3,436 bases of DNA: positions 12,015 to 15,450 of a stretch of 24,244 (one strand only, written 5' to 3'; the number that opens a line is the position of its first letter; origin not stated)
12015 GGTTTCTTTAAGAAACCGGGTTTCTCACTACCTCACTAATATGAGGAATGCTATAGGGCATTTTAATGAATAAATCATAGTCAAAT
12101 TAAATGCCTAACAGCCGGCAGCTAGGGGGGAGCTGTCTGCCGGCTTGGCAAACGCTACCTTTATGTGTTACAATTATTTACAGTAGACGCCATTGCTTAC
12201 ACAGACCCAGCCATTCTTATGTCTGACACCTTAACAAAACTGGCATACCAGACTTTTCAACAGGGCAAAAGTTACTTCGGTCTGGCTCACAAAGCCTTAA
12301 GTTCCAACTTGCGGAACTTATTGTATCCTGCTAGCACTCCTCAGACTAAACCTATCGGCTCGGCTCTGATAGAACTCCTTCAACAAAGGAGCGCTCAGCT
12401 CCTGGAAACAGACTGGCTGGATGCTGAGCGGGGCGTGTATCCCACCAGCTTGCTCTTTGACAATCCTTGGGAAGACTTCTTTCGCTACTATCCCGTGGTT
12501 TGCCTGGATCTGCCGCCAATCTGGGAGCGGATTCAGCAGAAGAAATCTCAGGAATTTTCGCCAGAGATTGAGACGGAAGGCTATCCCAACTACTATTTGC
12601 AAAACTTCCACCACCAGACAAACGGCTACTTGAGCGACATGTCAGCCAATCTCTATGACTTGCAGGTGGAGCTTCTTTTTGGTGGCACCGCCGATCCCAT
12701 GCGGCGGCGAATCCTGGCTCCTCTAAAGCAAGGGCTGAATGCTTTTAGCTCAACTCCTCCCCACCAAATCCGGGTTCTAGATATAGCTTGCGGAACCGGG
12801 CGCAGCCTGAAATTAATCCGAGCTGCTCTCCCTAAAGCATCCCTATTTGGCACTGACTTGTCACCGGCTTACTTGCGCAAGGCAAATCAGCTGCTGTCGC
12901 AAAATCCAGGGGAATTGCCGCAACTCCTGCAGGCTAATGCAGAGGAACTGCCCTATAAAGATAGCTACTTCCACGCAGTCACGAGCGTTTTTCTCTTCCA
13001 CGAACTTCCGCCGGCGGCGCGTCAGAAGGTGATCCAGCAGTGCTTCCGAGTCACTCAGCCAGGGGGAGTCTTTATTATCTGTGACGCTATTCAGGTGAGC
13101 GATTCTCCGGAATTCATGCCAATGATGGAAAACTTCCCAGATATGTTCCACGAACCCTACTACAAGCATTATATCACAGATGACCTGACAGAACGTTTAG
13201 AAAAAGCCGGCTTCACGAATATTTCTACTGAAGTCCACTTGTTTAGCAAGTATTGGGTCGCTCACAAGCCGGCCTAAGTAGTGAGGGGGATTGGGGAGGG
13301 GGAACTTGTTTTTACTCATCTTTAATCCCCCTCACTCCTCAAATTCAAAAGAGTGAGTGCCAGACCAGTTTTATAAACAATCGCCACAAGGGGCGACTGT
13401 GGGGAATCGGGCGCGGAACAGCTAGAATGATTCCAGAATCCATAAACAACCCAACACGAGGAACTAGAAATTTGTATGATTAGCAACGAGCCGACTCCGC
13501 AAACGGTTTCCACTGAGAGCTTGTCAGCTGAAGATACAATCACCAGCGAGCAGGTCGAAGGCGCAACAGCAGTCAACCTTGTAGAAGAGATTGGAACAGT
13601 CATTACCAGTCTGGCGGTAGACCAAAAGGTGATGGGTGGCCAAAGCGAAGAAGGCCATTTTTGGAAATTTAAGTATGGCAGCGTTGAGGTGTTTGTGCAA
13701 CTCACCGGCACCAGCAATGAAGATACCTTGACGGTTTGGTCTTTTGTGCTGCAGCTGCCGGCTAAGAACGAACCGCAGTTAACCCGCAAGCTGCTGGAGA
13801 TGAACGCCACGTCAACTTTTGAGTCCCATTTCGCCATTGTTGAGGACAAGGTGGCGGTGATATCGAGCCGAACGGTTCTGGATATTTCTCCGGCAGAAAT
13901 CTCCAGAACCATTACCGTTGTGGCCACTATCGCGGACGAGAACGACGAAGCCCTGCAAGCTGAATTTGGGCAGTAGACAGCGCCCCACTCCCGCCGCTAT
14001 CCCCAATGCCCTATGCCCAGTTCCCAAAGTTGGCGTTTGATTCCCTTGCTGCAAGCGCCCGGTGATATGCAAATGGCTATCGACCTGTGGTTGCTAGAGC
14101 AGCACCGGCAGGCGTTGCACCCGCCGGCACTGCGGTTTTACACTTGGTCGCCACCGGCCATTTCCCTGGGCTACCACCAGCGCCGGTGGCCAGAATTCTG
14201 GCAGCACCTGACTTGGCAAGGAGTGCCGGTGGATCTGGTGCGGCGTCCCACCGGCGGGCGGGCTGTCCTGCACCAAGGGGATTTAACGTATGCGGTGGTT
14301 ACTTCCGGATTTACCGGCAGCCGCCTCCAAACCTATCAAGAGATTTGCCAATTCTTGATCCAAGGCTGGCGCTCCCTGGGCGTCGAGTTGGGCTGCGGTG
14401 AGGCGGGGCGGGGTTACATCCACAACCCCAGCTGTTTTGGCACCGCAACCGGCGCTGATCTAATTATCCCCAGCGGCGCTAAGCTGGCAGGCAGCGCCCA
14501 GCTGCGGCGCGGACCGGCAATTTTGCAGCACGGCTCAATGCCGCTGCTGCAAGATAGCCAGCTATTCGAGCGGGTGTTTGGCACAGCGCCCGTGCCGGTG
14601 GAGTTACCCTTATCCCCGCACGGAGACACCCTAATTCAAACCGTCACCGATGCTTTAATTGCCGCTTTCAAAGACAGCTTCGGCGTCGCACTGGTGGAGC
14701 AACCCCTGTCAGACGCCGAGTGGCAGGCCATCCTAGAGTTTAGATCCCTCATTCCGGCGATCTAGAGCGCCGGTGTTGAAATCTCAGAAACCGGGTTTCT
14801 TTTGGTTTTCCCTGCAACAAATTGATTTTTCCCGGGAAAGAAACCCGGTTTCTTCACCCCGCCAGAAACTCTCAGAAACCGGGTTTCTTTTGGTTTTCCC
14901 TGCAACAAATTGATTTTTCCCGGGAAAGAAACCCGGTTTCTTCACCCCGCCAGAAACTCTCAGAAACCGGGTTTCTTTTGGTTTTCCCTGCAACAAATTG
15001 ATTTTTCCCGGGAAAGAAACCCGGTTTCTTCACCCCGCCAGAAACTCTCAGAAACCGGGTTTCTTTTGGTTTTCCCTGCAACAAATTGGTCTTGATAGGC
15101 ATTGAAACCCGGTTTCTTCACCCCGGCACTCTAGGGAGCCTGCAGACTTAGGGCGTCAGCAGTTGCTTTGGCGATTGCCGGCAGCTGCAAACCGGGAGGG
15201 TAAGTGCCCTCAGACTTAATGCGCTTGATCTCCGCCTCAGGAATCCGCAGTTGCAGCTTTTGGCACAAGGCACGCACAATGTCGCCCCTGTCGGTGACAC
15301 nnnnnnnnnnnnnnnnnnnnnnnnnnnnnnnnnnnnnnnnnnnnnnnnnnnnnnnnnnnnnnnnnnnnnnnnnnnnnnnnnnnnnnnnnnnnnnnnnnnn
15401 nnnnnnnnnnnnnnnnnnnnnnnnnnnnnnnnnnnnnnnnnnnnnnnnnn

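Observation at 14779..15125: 88-bp tandem hairpin array that shares a core palindrome with dispersed intergenic elements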

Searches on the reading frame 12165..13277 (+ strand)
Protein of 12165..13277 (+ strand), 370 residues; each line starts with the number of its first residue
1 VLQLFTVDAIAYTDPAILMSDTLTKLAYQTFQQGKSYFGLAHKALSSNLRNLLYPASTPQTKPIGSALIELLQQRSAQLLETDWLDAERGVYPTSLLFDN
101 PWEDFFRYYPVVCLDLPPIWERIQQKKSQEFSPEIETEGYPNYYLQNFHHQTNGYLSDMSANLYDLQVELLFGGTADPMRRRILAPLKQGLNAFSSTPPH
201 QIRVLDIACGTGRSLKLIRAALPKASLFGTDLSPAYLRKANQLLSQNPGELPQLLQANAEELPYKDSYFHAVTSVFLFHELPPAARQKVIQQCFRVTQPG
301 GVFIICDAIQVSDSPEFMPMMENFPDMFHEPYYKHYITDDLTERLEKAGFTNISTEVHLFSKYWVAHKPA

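Call 12: search_protein_families(library=pfam, proteins=[window:12165-13277:+])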
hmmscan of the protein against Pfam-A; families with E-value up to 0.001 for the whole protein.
window:12165-13277:+ (370 aa): 7 families
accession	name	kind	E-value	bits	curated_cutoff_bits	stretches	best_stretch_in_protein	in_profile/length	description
PF13649.12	Methyltransf_25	-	2e-20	73.7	27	1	204-301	1-97/97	Methyltransferase domain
PF08241.18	Methyltransf_11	-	8.1e-19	68.5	21.2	1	205-305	1-95/95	Methyltransferase domain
PF08242.18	Methyltransf_12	-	2.1e-14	54.5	30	1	205-303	1-98/98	Methyltransferase domain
PF13847.12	Methyltransf_31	-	4.7e-14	52.7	27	1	202-316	5-127/145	Methyltransferase domain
PF01209.24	Ubie_methyltran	-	3.9e-12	46.5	20.1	1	202-310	49-156/233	ubiE/COQ5 methyltransferase family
PF13489.12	Methyltransf_23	-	8.1e-12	45.6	27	1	181-354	3-163/164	Methyltransferase domain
PF03848.20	TehB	-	0.00077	19.4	20.4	0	203-337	33-164/193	Tellurite resistance protein TehB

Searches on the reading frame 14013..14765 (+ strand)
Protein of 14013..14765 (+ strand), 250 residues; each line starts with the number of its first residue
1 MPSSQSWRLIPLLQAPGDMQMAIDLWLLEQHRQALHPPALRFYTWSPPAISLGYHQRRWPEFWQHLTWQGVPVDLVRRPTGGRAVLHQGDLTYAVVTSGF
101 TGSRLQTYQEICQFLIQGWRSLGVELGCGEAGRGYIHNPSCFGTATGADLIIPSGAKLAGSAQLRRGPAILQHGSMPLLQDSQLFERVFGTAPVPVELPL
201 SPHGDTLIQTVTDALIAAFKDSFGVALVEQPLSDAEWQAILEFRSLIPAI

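Call 12: search_protein_families(library=pfam, proteins=[window:14013-14765:+])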
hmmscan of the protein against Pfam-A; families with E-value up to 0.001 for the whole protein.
window:14013-14765:+ (250 aa): 2 families
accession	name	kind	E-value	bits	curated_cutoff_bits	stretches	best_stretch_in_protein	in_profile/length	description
PF21948.1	LplA-B_cat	-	7.5e-24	85.2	27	1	19-189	4-157/200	Lipoyl protein ligase A/B catalytic domain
PF03099.24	BPL_LplA_LipB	-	5.3e-16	59.2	21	1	58-178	6-130/133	Biotin/lipoate A/B protein ligase family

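Call 13: find_encoding_contigs(protein=window:14013-14765:+, flank=10000, max_places=10)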
Protein window:14013-14765:+ (250 aa): 1 contig read that carries it; 1 place shown.
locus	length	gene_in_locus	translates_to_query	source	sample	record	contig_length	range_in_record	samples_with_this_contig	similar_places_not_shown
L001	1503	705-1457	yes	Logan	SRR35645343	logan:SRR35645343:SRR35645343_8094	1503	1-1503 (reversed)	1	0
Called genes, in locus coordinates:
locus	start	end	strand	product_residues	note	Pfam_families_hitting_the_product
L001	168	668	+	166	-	PF10722:YbjN, PF22551:TY-Chap1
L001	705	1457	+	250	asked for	PF21948:LplA-B_cat, PF03099:BPL_LplA_LipB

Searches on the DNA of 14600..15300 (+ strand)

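Call 14: search_dna_similar(query=window:14700-15200:+, collection=plasmids, mode=distant, max_evalue=0.001)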
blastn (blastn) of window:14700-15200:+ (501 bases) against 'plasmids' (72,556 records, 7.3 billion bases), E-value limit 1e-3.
No match.

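Call 30: search_rna_families(source=window, start=14600, end=15300, threshold=evalue, max_evalue=10)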
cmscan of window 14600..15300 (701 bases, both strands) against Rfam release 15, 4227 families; matches with E-value up to 10: 31.
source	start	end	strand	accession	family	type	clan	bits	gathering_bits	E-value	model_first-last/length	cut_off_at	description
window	14873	14942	-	RF03483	MIR319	Gene; miRNA;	-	22.5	54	0.036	1-92/92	no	MIR319 microRNA precursor family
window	14961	15030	-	RF03483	MIR319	Gene; miRNA;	-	22.5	54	0.036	1-92/92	no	MIR319 microRNA precursor family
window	14777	14857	+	RF00727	bantam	Gene; miRNA;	CL00091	20.7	61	0.32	1-82/82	no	bantam microRNA precursor family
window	14865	14945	+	RF00727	bantam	Gene; miRNA;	CL00091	20.1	61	0.46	1-82/82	no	bantam microRNA precursor family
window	14953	15033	+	RF00727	bantam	Gene; miRNA;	CL00091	20.1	61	0.46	1-82/82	no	bantam microRNA precursor family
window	14834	15072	-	RF00514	His_leader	Cis-reg; leader;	-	19.6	49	1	1-126/126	no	Histidine operon leader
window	14832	14949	+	RF03839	MIR2599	Gene; miRNA;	-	19.5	120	0.56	1-132/132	no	MIR2599 microRNA precursor family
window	14801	14941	-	RF02526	SSRC34_1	Gene; sRNA;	-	19.5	64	4.8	1-128/128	no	Streptococcus sRNA SSRC34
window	15041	15121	+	RF00727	bantam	Gene; miRNA;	CL00091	18.3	61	1.5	1-82/82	no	bantam microRNA precursor family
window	14835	14980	-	RF04156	MIR2670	Gene; miRNA;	-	17.9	117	0.3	1-200/200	no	MIR2670 microRNA precursor family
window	14961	15031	-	RF04157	MIR9486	Gene; miRNA;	-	17.2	100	1.4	1-119/119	no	MIR9486 microRNA precursor family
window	15013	15109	-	RF02618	SSRC34_2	Gene; sRNA;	-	16.7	48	6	1-125/125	no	Streptococcus sRNA 34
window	15013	15065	+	RF03839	MIR2599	Gene; miRNA;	-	16.6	120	3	1-132/132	no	MIR2599 microRNA precursor family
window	15033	15131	+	RF03573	mir-1954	Gene; miRNA;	-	16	99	2.2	1-82/82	no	mir-1954 microRNA precursor family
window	14843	14979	+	RF02837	anti-hemB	Gene; sRNA;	-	15.9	49.5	0.55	1-81/81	no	Burkholderia RNA 7 (anti-hemB)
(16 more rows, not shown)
